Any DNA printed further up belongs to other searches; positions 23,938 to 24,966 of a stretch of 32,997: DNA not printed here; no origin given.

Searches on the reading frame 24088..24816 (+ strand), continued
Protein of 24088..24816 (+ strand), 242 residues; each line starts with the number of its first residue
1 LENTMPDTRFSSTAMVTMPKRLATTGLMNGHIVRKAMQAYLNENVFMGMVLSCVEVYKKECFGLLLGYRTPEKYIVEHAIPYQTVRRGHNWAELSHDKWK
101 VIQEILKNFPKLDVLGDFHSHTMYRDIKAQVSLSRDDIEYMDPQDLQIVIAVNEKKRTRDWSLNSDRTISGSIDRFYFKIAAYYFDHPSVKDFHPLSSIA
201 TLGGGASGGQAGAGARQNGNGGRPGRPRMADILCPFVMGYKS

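Call 49: fold_search(model_id=the predicted structure, library=pdb)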
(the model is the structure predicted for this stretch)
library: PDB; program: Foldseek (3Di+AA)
matches with E <= 10: 361; with E <= 0.001: 171
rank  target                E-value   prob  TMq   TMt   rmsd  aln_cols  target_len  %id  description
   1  9e77_F                8.4e-07  1.00  0.39  0.34   8.6       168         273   11  Cryo-EM structure of CSN-N8 in complex with CSN5i-3 (released 2025-12-03)
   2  8amz_V                1.1e-06  1.00  0.48  0.40  12.2       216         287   14  Spinach 19S proteasome (released 2022-08-24)
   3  5cw6                  2.1e-06  1.00  0.38  0.57   5.8       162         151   14  Structure of metal dependent enzyme DrBRCC36 (released 2015-09-16)
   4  6fnn_B                2.5e-06  1.00  0.46  0.68   3.7       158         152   18  Caldiarchaeum Subterraneum Ubiquitin:Rpn11-homolog complex (released 2018-07-25)
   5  2kks_MODEL_1_A        2.8e-06  1.00  0.40  0.62   4.7       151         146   16  Solution Structure Of Protein DSY2949 From Desulfitobacterium hafniense. Northeast Structural Genomics Consort (released 2009-08-25)
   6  9efm_F                2.8e-06  1.00  0.38  0.33   5.8       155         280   11  Cryo-EM structure of COP9 signalosome precatalytic state with neddylated cullin-1 (released 2025-12-03)
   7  6gvw_F                3.2e-06  1.00  0.42  0.32   8.8       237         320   10  Crystal structure of the BRCA1-A complex (released 2019-07-10)
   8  8tyx_B                3.4e-06  1.00  0.36  0.50   3.8       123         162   16  Structure of a bacterial Ubl-deubiquitinase complex (form 1) (released 2024-06-12)
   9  9pf1_c                3.6e-06  1.00  0.45  0.40  11.9       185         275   17  Nub1/Fat10-processing human 26S proteasome with Rpt4 at top of spiral staircase (AAA+ motor locally refined) (released 2025-11-19)
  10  5l4k_V                3.6e-06  1.00  0.40  0.33  13.6       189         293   15  The human 26S proteasome lid (released 2016-09-07)
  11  5cw3_A                3.8e-06  1.00  0.45  0.43   5.5       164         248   15  Structure of CfBRCC36-CfKIAA0157 complex (Zn Edge) (released 2015-09-16)
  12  6gvw_A                3.8e-06  1.00  0.38  0.30  21.0       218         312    9  Crystal structure of the BRCA1-A complex (released 2019-07-10)
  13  9e5z_F                3.8e-06  1.00  0.37  0.33  11.2       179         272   11  Cryo-EM structure of COP9 signalosome (released 2025-12-03)
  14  8py2_A                4.6e-06  1.00  0.42  0.40   5.6       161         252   15  Cryo-EM structure of the human BRISC dimer complex bound to compound JMS-175-2 (released 2025-02-05)
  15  9cgc_U                4.6e-06  1.00  0.37  0.31   5.8       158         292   14  Yeast 26S proteasome non-substrate-engaged (S1 state) (released 2025-07-09)
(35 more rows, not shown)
